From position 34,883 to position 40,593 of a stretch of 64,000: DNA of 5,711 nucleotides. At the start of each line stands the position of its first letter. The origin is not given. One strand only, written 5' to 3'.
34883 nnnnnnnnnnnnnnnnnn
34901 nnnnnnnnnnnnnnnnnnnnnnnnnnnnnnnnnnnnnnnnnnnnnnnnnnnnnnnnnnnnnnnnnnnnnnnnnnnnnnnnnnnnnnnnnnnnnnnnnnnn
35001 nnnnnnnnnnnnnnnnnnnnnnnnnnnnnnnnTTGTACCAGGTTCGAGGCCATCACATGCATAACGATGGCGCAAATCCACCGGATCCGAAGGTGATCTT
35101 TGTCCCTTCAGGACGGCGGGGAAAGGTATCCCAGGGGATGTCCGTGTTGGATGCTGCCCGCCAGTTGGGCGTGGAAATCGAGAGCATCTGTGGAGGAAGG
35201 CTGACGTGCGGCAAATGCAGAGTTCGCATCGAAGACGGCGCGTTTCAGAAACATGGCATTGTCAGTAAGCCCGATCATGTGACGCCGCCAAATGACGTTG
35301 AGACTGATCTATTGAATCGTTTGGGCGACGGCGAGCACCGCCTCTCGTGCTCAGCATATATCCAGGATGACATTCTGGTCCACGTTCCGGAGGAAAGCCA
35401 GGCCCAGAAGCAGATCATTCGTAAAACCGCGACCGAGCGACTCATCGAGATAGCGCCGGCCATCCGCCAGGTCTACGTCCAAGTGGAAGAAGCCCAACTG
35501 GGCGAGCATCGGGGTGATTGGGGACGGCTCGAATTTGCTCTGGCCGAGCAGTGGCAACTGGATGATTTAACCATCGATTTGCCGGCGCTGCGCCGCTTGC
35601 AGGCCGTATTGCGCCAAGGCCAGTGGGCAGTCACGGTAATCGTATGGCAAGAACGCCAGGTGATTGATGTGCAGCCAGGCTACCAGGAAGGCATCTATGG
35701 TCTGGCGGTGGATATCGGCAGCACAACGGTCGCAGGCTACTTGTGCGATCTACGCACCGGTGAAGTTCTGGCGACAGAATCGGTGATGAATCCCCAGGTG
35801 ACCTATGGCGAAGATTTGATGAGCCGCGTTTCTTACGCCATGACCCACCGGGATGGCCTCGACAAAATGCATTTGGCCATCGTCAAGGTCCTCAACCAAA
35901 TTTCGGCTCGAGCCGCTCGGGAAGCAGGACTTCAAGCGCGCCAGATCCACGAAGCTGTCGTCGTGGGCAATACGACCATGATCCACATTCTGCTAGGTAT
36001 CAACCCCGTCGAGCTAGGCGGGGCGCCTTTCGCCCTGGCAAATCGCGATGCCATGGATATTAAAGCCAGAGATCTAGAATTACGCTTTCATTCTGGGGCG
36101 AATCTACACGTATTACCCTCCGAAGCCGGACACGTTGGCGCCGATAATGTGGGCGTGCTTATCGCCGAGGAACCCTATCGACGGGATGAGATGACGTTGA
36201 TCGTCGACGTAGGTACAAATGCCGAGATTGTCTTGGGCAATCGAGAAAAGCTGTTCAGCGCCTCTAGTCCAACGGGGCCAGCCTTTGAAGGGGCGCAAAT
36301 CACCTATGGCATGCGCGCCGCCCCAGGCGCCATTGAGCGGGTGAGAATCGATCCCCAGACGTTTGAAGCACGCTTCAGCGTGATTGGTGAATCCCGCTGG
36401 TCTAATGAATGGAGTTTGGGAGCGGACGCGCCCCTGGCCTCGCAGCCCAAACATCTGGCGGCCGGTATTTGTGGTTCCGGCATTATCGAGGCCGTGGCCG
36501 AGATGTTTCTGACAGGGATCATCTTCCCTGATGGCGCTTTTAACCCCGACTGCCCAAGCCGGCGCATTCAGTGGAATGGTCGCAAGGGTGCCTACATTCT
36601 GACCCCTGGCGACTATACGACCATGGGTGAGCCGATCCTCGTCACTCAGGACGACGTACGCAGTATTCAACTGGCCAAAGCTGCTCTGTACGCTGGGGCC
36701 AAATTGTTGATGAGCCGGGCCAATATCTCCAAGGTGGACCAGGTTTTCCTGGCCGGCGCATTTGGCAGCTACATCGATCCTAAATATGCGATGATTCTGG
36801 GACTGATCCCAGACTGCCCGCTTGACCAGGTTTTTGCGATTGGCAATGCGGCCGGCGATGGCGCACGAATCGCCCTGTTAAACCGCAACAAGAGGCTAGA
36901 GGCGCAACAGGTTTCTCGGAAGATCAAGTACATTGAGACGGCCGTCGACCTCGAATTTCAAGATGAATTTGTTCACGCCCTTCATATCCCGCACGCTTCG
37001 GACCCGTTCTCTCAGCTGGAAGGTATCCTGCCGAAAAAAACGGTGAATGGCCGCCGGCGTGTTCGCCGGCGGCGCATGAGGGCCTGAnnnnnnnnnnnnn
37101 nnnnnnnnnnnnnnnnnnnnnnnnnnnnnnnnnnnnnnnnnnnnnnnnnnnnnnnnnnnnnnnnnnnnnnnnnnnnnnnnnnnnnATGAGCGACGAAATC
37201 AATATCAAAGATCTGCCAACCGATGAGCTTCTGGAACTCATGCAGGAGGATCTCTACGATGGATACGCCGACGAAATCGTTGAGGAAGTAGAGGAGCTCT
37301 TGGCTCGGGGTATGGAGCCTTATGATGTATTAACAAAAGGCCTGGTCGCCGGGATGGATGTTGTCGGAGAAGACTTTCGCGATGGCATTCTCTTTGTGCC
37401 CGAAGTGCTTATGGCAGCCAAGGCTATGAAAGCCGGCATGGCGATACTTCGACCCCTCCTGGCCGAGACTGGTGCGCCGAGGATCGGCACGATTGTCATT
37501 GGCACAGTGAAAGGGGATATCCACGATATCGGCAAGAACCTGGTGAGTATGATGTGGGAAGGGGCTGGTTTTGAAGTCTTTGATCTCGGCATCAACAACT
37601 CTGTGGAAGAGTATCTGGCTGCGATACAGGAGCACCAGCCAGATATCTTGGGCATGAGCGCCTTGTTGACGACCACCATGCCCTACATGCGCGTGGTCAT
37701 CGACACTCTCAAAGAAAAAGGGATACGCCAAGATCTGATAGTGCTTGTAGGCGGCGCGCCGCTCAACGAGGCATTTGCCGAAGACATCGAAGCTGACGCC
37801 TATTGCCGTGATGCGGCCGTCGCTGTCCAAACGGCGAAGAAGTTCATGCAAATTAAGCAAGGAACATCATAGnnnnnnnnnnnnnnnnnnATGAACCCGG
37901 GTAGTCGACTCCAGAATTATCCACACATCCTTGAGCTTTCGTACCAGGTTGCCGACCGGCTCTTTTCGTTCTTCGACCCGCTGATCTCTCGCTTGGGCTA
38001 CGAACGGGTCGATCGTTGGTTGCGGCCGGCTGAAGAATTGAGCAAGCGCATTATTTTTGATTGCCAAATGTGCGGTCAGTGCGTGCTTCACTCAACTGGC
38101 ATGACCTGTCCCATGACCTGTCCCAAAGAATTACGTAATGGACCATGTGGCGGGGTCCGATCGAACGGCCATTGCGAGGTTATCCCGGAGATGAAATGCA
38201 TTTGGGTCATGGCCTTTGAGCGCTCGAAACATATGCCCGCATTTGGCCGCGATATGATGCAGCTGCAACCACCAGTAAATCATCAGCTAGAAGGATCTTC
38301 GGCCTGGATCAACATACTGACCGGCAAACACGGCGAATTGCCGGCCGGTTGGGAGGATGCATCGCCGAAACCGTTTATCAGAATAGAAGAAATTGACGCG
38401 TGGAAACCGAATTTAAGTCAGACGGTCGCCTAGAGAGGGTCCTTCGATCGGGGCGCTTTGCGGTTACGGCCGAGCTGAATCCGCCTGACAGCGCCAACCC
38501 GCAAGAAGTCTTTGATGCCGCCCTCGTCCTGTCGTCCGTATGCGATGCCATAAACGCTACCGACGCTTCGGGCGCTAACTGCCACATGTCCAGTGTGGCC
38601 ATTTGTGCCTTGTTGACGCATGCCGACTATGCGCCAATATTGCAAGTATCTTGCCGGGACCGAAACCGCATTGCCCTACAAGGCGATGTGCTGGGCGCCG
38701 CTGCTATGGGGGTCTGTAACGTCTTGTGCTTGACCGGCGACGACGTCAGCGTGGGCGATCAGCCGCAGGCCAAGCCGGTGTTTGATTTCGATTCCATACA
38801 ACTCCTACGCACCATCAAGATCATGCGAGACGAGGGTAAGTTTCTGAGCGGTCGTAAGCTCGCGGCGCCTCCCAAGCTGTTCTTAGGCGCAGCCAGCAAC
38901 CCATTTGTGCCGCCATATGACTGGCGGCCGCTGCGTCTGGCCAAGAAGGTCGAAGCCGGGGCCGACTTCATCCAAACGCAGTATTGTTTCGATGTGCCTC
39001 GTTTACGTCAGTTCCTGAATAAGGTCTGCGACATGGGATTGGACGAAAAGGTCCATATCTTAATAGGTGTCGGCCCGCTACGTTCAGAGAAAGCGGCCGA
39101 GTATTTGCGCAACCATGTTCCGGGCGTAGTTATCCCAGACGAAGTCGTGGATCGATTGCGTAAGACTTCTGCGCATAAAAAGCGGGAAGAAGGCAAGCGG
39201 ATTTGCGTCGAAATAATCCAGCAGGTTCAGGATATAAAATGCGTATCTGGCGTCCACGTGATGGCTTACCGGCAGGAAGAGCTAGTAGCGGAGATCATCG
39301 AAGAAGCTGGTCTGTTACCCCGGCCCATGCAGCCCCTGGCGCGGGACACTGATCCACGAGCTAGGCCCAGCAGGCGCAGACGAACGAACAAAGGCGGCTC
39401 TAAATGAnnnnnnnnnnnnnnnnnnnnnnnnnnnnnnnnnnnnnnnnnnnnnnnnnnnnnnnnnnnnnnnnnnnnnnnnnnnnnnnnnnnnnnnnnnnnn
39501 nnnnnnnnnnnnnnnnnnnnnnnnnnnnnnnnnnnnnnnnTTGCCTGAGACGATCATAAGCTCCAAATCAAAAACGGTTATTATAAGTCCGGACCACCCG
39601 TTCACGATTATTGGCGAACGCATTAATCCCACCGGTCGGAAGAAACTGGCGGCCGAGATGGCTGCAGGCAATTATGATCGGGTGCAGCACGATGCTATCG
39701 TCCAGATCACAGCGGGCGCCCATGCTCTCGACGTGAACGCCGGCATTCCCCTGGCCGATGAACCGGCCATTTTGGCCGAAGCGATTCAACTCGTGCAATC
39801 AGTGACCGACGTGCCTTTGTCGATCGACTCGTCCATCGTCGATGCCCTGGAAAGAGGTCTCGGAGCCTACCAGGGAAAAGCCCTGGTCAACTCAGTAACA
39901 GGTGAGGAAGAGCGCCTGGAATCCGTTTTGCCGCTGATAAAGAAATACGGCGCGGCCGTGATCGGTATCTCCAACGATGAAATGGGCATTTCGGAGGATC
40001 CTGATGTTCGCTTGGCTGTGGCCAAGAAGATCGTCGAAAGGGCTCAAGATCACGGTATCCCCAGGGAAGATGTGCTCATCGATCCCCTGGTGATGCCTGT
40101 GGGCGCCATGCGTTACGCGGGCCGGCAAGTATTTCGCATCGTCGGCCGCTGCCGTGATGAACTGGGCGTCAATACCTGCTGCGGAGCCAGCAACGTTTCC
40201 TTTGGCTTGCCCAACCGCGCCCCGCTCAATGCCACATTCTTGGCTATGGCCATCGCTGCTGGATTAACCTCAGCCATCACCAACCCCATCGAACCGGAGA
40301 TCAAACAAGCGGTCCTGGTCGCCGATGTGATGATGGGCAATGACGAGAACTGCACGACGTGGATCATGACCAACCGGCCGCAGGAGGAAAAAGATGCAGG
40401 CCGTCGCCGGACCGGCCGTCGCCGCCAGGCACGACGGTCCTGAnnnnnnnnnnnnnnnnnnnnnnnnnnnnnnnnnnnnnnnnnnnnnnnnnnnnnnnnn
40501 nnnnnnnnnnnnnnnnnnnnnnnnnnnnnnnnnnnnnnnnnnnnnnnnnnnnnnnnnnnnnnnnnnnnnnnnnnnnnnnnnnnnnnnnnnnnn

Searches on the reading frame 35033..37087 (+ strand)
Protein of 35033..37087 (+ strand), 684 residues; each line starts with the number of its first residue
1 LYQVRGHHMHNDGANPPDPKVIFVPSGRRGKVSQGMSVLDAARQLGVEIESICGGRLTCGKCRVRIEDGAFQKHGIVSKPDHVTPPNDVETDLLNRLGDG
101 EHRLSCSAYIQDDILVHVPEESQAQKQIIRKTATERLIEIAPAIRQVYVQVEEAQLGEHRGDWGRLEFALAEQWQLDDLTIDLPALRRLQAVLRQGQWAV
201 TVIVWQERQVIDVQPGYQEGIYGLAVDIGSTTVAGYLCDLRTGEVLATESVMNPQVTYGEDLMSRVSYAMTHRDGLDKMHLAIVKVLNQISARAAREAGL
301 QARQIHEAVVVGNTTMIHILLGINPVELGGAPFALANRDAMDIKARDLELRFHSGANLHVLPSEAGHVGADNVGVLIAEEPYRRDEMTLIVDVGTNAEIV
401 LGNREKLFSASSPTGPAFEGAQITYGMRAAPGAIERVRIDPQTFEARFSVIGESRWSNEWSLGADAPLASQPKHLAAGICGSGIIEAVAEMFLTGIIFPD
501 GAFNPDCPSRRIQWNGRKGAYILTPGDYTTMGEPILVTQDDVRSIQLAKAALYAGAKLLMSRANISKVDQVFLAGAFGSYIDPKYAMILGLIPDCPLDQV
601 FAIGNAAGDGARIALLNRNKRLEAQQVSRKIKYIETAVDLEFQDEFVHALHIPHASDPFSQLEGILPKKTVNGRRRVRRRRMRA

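Call 7: search_protein_families(library=pfam, proteins=[window:35033-37087:+])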
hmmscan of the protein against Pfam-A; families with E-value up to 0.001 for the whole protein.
window:35033-37087:+ (684 aa): 4 families
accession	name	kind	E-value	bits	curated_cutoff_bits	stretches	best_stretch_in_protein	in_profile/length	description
PF14574.11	RACo_C_ter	-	1.8e-93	312.8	27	1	386-661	1-259/261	C-terminal domain of RACo the ASKHA domain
PF17651.6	Raco_middle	-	3e-50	170.5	26.8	1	222-380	1-159/163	RACo middle region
PF17650.6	RACo_linker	-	7.6e-28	96.6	26.2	1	134-219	2-85/86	RACo linker region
PF00111.32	Fer2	-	8.8e-08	32.4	21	1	27-81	7-56/77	2Fe-2S iron-sulfur cluster binding domain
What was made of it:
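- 35033..40443 (+): Shared corrinoid machinery that MttB5 would need: RACo reductive activase (35033-37087), corrinoid protein (37186-37872), DUF5981 + MTHFR (37891-39407) and a second pterin methyltransferase (39541-40443). Pfam assignments (call 7).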

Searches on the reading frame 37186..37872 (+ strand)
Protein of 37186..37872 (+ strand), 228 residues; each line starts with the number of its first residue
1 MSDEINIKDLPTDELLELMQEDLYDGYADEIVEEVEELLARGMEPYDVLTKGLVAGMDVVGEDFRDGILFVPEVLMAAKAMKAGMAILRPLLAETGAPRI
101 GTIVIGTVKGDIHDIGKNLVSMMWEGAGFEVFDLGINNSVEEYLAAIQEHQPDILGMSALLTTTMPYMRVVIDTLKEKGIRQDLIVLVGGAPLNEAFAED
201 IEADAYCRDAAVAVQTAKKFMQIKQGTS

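Call 7: search_protein_families(library=pfam, proteins=[window:37186-37872:+])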
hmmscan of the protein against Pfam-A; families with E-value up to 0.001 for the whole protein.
window:37186-37872:+ (228 aa): 2 families
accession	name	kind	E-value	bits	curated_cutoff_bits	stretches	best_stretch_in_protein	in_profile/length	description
PF02310.24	B12-binding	-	5.7e-26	91.2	32.1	1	102-208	2-110/121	B12 binding domain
PF02607.22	B12-binding_2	-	1.7e-19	70.2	23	1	17-88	3-73/74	B12 binding domain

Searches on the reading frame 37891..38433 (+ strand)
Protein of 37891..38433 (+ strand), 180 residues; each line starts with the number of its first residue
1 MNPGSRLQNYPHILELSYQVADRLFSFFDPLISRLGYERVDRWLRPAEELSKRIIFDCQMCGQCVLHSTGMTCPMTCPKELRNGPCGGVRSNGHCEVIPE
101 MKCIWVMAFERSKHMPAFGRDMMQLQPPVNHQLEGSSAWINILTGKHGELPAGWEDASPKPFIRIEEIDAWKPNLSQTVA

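Call 7: search_protein_families(library=pfam, proteins=[window:37891-38433:+])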
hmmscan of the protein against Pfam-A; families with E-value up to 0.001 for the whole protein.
window:37891-38433:+ (180 aa): 1 family
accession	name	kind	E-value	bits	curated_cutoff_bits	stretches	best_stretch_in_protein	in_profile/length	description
PF12225.13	DUF5981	-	1.2e-27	95.9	23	1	38-131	2-94/95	Methylene-tetrahydrofolate reductase C terminal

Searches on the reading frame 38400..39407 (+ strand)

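Call 7: search_protein_families(library=pfam, proteins=[window:38400-39407:+])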
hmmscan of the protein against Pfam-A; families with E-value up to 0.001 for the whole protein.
window:38400-39407:+ (335 aa): 1 family
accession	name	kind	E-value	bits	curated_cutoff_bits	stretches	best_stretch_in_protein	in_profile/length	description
PF02219.23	MTHFR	-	1.8e-34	119.9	24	1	11-304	2-287/287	Methylenetetrahydrofolate reductase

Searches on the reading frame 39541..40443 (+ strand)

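Call 7: search_protein_families(library=pfam, proteins=[window:39541-40443:+])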
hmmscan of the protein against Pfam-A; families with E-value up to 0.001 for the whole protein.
window:39541-40443:+ (300 aa): 2 families
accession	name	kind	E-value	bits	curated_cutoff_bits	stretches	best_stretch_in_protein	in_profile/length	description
PF00809.28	Pterin_bind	-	3.3e-27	96.1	25.5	1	25-248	1-244/244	Pterin binding enzyme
PF03599.22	CdhD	-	0.00029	20.1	24.8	1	71-188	78-182/387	CO dehydrogenase/acetyl-CoA synthase delta subunit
